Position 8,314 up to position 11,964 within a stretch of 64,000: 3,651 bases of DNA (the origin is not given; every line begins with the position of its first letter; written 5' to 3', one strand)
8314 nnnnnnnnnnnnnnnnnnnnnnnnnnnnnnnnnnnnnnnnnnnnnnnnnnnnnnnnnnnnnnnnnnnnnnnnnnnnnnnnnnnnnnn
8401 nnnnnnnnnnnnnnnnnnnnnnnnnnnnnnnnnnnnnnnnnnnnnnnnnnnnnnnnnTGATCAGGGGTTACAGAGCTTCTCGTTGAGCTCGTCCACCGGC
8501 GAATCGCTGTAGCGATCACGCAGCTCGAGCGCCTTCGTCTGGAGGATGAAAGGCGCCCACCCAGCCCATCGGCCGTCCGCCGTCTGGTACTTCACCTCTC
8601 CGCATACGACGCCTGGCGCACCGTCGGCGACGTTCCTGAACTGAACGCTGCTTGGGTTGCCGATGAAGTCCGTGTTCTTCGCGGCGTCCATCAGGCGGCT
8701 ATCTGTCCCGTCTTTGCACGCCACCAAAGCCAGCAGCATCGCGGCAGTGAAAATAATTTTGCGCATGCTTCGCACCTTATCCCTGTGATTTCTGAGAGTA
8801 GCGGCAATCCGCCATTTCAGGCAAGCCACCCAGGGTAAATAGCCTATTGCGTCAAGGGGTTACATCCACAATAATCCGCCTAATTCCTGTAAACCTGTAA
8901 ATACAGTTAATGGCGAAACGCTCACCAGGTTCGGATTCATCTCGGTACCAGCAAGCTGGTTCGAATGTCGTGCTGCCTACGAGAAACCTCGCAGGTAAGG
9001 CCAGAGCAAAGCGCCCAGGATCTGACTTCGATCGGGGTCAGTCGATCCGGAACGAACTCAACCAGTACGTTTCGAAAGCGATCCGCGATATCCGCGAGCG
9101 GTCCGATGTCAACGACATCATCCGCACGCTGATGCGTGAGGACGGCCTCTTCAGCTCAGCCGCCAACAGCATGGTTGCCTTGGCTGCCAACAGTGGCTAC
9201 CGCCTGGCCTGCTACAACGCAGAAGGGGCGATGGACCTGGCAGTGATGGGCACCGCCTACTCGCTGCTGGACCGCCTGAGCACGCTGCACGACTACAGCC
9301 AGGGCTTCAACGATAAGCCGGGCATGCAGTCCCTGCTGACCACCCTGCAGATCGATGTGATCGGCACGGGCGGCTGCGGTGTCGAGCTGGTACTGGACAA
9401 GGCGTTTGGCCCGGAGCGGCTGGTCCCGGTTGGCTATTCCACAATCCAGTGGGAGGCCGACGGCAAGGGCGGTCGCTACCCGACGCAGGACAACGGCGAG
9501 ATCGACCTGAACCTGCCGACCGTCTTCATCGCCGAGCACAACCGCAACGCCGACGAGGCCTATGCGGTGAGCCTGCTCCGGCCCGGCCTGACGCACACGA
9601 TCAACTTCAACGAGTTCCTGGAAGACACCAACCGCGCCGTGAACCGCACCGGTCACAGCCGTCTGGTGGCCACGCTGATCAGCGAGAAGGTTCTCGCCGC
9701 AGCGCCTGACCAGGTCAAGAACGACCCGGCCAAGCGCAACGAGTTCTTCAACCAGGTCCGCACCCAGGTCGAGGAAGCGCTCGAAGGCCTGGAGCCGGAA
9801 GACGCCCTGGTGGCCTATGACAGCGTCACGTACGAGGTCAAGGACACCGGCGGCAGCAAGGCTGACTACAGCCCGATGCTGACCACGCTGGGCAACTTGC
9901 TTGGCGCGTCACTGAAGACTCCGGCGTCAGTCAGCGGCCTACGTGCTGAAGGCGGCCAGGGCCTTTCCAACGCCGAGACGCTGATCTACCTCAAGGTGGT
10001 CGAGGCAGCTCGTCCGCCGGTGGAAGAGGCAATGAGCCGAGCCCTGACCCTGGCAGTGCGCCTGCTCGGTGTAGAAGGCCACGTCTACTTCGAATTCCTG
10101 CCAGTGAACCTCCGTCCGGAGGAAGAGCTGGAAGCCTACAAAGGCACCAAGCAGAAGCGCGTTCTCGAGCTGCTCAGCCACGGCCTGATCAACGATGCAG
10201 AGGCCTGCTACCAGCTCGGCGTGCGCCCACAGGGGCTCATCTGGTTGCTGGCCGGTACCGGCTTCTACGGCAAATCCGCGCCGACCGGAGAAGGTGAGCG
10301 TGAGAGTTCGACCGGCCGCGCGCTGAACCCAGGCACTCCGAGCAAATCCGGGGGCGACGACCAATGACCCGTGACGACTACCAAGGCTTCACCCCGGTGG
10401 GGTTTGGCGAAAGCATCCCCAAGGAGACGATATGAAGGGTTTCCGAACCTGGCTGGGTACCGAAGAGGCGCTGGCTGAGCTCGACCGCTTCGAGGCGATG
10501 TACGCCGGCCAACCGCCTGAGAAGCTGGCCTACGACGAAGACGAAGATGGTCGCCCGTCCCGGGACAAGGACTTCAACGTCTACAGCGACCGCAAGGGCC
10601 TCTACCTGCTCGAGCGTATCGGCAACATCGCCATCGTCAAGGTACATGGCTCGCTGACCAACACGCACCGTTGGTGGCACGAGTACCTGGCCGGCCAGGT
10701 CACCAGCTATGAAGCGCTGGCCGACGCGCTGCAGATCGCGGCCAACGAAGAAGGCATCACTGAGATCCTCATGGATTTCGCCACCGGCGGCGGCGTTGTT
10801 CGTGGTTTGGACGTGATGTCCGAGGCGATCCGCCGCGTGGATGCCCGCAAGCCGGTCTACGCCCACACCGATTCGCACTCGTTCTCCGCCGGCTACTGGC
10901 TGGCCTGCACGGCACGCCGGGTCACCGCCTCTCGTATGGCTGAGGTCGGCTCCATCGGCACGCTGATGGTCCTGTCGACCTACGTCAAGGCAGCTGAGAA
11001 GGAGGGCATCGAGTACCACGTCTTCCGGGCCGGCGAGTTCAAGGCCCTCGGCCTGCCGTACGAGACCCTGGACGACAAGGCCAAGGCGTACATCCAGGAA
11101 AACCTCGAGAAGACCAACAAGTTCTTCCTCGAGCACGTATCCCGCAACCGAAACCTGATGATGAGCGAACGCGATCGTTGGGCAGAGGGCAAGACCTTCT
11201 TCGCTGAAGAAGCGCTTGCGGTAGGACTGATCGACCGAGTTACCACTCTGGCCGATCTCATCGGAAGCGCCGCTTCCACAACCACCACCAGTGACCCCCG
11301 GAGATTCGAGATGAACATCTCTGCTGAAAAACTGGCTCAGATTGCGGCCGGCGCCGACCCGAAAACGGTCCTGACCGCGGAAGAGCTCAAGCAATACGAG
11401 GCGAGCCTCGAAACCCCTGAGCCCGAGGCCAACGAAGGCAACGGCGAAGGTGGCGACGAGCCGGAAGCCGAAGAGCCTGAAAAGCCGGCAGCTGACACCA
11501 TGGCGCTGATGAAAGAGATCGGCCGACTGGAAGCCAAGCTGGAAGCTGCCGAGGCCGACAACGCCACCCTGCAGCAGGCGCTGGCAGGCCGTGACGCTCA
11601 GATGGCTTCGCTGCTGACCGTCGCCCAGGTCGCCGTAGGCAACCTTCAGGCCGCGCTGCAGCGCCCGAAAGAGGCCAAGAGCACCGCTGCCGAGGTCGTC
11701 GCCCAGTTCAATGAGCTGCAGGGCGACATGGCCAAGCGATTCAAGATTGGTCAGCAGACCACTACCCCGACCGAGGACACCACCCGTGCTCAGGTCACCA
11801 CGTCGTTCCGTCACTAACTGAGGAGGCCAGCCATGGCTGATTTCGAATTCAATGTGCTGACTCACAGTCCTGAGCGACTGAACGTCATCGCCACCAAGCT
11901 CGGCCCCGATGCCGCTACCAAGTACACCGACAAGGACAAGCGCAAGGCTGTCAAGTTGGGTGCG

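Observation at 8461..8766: Opposite-strand lipoprotein moron between terminase and portal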

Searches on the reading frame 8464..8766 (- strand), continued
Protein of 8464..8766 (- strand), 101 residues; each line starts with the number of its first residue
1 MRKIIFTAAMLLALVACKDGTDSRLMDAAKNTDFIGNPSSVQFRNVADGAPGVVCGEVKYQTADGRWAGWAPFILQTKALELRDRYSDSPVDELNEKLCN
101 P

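Call 91: search_protein_families(library=pfam, proteins=[L195:6345-9158:+, L211:6427-8757:+, L218:6592-10344:+, L203:6343-9039:+, L225:9020-12196:+, L225:7273-8199:+, L210:7589-8377:+, L210:5212-5844:+, L195:5171-5983:+, L211:5178-5918:+], max_evalue=0.001)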
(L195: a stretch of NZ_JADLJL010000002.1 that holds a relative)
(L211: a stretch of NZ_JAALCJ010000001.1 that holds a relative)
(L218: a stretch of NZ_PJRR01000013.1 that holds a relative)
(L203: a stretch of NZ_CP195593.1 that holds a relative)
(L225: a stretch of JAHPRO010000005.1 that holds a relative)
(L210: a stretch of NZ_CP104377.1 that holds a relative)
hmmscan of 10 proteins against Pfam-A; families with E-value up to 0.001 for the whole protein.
L195:6345-9158:+ (938 aa): 2 families
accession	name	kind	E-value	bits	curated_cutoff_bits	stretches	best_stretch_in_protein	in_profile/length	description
PF06791.18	TMP_2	-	1.1e-77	260.8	30.2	1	77-280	1-207/208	Prophage tail length tape measure protein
PF09718.15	Tape_meas_lam_C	-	1e-29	102.8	23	1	704-778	1-75/76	Lambda phage tail tape-measure protein (Tape_meas_lam_C)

L211:6427-8757:+ (777 aa): 1 family
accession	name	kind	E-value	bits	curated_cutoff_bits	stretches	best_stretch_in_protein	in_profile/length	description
PF20155.4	TMP_3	-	7.5e-58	195.9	41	1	70-259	3-192/192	Tape measure protein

L218:6592-10344:+ (1251 aa): 1 family
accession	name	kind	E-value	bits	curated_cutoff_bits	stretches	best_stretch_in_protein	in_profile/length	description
PF20155.4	TMP_3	-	1.9e-45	155.4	41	1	49-241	2-191/192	Tape measure protein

L203:6343-9039:+ (899 aa): 1 family
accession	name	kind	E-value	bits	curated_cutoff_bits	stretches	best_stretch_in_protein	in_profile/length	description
PF20155.4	TMP_3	-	6.2e-46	157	41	1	82-275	1-191/192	Tape measure protein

L225:9020-12196:+ (1059 aa): 2 families
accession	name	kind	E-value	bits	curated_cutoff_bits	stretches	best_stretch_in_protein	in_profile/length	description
PF20155.4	TMP_3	-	3.1e-60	203.6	41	1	65-253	3-191/192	Tape measure protein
PF01464.25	SLT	-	3.1e-17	62.6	21.3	1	850-942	6-103/117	Transglycosylase SLT domain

L225:7273-8199:+ (309 aa): 1 family
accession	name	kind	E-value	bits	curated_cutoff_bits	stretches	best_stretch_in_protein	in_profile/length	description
PF10547.14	P22_AR_N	-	2.4e-43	147.4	30.7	1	10-119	2-114/115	P22_AR N-terminal domain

L210:7589-8377:+ (263 aa): 0 families

L210:5212-5844:+ (211 aa): 3 families
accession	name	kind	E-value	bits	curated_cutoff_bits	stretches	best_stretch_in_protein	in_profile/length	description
PF00717.28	Peptidase_S24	-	1.7e-15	57.1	23.3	1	82-193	1-106/116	Peptidase S24-like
PF01381.28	HTH_3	-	2.4e-09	37.5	23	1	7-56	1-50/55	Helix-turn-helix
PF13560.12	HTH_31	-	1.1e-08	35.7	27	1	8-55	7-55/64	Helix-turn-helix domain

L195:5171-5983:+ (271 aa): 1 family
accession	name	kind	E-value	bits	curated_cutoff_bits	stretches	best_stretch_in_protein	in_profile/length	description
PF08774.17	VRR_NUC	-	0.00073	20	23.8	0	215-265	58-113/116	VRR-NUC domain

L211:5178-5918:+ (247 aa): 1 family
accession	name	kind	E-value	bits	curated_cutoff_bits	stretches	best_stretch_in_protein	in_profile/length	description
PF19759.4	DUF6246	-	1.9e-72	243.4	27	1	21-224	1-185/185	Family of unknown function (DUF6246)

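Call 101: search_protein_families(library=pfam, proteins=[L189:3743-4270:+, L031:5001-5381:+], max_evalue=0.01)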
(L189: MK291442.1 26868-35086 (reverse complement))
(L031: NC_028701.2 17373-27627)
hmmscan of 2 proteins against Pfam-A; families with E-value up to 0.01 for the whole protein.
L189:3743-4270:+ (176 aa): 1 family
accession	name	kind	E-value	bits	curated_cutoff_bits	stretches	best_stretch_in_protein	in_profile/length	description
PF01471.23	PG_binding_1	-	7.5e-07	29.7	23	1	24-66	4-46/57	Putative peptidoglycan binding domain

L031:5001-5381:+ (127 aa): 0 families

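Call 102: search_protein_families(library=phrogs, proteins=[L189:3743-4270:+], max_evalue=0.01)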
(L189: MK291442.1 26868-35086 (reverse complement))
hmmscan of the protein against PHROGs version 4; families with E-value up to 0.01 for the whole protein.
L189:3743-4270:+ (176 aa): 7 families
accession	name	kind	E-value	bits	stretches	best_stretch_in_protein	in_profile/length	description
phrog_2320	-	unknown function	1.4e-16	61.8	1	6-144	29-109/171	-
phrog_36625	-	unknown function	4.7e-13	50.5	1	91-156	25-94/215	-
phrog_35207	-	unknown function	1.8e-09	38.6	1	92-141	21-70/193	-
phrog_16400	-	unknown function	2.7e-09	38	1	77-145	182-253/272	-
phrog_38187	-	unknown function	8e-05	23.8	1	93-145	74-121/144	-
phrog_21797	-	unknown function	0.00017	22.3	1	81-141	8-64/252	-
phrog_20234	-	unknown function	0.00074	19.9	1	86-143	26-89/266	-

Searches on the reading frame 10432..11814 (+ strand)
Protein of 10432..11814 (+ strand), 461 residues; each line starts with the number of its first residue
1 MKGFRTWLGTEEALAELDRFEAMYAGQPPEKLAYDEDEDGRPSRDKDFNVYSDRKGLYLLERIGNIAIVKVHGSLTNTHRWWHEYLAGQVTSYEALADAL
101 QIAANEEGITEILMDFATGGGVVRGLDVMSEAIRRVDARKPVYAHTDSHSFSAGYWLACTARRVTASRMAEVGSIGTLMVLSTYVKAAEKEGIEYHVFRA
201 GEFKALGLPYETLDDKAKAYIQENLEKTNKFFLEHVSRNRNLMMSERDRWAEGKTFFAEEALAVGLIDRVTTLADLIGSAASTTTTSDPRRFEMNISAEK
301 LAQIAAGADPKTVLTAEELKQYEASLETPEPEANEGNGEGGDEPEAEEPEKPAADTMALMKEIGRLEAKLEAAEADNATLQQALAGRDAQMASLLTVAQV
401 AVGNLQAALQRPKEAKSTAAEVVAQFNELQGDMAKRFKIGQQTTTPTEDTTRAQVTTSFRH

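Call 4: search_protein_families(library=pfam, proteins=[window:10432-11814:+], max_evalue=0.1)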
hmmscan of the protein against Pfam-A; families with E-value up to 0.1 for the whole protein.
window:10432-11814:+ (461 aa): 4 families
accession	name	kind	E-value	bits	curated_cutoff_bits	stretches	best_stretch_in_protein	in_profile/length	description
PF01343.23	Peptidase_S49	-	2.1e-36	125.7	24.9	1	136-282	3-149/154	Peptidase family S49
PF25145.1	NfeD1b_N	-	0.00012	22.2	40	1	103-175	25-95/189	NfeD1b, N-terminal domain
PF05859.17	Mis12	-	0.0019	18.4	25.7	1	354-439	112-201/231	Mis12 protein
PF04690.20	YABBY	-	0.056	14.3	28.6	0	129-156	32-59/69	YABBY protein, C-terminal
